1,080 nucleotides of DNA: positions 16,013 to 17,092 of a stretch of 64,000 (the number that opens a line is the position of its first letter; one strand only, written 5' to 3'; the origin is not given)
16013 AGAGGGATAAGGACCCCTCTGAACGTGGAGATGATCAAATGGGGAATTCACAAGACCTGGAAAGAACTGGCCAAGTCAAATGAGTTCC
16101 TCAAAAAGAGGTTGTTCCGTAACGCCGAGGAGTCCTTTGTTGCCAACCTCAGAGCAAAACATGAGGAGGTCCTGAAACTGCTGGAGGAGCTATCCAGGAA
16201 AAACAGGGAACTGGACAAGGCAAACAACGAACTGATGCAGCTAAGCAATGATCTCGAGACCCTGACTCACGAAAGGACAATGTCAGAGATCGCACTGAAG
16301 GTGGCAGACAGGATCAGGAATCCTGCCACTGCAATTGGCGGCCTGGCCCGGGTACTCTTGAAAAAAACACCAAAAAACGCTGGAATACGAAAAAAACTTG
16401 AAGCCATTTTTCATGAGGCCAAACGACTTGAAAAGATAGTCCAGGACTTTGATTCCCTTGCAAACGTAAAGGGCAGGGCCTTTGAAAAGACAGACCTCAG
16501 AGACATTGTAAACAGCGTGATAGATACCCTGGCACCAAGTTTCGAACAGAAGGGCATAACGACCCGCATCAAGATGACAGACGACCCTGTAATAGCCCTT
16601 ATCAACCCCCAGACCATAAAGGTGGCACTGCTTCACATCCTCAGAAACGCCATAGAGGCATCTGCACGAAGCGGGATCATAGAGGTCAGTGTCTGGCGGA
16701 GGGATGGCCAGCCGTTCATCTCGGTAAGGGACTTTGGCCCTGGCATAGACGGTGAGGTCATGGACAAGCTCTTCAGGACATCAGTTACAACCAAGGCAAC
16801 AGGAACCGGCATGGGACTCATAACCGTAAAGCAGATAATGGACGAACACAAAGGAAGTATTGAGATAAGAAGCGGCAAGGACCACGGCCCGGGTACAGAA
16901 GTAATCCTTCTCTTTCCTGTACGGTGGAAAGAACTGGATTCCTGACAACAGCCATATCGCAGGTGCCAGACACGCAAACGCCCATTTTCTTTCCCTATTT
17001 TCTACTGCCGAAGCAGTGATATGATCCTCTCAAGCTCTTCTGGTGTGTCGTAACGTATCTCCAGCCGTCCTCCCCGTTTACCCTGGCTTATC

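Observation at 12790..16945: Stressosome-type RsbR-RsbS-RsbT operon wired to a kinase/phosphatase fusion and a kinase-like output, with no sigma factor or response regulator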

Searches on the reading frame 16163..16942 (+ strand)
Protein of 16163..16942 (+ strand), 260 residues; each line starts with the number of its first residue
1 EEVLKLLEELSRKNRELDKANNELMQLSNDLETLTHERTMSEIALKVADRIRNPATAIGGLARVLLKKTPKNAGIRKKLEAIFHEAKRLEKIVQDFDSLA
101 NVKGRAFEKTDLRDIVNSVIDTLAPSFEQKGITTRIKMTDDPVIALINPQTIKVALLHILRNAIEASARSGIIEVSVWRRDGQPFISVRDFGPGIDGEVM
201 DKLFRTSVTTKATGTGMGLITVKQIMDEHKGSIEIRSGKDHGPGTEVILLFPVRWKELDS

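Call 58: search_solved_structures(query=window:16163-16942:+, max_evalue=1e-15, show_alignments=3)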
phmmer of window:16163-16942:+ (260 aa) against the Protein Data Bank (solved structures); distinct sequences matched with E-value up to 1e-15: 8.
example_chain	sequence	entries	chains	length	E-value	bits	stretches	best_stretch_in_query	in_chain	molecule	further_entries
9jfj_A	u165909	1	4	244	2.1e-26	96.1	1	39-254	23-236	Sensor histidine kinase ZraS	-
3d36_A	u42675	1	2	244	1.2e-19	74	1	40-252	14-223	Sporulation kinase B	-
3a0r_A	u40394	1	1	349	5.4e-19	71.8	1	39-235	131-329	Sensor protein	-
4jas_A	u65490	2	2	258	1.8e-16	63.6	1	28-244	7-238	Histidine kinase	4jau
5uht_A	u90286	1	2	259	6.2e-16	61.8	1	28-244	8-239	Sensor histidine kinase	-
2c2a_A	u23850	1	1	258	6.2e-16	61.8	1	28-244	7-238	SENSOR HISTIDINE KINASE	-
3dge_A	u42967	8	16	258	6.4e-16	61.8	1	28-244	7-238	Sensor protein | Histidine kinase | Sensor histidine kinase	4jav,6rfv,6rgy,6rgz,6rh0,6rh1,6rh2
6rh7_A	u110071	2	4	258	8.7e-16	61.3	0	28-244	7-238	Sensor histidine kinase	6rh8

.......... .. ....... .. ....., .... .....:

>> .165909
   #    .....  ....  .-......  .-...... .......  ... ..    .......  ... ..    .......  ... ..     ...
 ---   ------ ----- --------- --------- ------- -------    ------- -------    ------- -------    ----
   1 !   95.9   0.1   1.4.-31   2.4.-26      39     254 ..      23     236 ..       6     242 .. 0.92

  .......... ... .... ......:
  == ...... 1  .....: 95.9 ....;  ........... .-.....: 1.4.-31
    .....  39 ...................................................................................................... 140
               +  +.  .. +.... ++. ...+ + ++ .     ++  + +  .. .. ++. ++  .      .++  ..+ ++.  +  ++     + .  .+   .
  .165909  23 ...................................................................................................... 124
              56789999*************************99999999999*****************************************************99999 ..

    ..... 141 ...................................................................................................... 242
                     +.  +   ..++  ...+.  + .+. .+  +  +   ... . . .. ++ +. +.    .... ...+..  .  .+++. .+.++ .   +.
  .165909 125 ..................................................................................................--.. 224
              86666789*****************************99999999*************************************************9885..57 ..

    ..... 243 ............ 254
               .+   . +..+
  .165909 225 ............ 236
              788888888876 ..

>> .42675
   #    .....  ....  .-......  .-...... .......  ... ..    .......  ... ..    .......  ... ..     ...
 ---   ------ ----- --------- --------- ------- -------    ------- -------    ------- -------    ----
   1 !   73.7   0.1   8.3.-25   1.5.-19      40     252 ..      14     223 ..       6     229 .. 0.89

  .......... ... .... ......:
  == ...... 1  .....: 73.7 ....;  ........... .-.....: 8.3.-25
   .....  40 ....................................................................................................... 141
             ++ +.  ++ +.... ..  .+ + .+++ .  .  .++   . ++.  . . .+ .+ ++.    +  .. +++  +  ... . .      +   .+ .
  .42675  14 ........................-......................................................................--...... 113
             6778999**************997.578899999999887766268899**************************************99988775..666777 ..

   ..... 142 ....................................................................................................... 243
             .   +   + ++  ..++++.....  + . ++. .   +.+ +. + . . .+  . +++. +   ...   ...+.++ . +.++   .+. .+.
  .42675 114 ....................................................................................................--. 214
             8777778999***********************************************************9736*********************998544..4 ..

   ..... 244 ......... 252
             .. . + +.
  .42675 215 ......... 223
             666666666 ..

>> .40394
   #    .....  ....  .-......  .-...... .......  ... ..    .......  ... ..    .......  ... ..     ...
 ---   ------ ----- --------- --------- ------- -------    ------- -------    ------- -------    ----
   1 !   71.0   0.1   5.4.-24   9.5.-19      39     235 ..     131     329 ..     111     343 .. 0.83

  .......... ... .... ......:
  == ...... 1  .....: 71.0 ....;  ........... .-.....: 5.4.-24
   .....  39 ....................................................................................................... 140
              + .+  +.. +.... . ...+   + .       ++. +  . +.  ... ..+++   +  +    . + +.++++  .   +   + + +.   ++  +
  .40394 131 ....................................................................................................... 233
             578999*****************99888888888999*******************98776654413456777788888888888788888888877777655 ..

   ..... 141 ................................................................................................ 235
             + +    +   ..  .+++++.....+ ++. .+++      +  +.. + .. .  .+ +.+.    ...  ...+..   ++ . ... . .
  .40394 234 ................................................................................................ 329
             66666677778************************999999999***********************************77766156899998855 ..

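Call 101: find_homologous_proteins(query=window:16181-16942:+, max_evalue=1e-10)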
Query window:16181-16942:+ (254 aa): 101 proteins with E <= 1e-10 among 1173 candidates.
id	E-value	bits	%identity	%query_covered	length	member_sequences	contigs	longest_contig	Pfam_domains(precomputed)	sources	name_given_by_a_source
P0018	6.5e-135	466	85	97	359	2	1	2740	PF13581.13,PF02518.32,PF00512.32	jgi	jgi:signal transduction histidine kinase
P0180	2.6e-133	461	84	99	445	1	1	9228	PF13581.13,PF02518.32,PF00512.32,PF14501.13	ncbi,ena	-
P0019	1.8e-132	458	84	99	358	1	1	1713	PF02518.32,PF00512.32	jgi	-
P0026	1.4e-78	282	54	97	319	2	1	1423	PF13581.13,PF02518.32,PF00512.32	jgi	jgi:two-component system, sporulation sensor kinase E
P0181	1.5e-77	278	54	100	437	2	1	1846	PF02518.32,PF00512.32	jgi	-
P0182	1.5e-75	272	53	99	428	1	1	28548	PF02518.32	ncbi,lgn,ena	-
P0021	6.2e-75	270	55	99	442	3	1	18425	PF02518.32,PF00512.32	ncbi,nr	ncbi:MAG TPA: hypothetical protein EYP57_06140 [Thermodesulfobacteriaceae bacterium]|nr:hypothetical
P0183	2.9e-74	267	52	99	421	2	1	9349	PF13581.13,PF02518.32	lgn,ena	-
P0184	4.3e-72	260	51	99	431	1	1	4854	PF02518.32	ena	-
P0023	6.9e-69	250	50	100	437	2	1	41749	PF02518.32,PF00512.32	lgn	-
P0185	1.7e-65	239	50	99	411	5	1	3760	PF13426.14,PF13581.13,PF08448.17,PF02518.32,PF00989.32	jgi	-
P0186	6.2e-61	224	49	95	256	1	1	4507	PF13581.13,PF02518.32,PF00512.32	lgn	-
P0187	3.5e-60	221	48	99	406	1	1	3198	PF13426.14,PF13188.14,PF13581.13,PF08448.17,PF02518.32,PF00989.32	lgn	-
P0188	2.5e-59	219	47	99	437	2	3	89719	PF02518.32,PF00512.32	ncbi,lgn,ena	-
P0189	5.8e-59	217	47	99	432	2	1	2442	PF02518.32,PF00512.32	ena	-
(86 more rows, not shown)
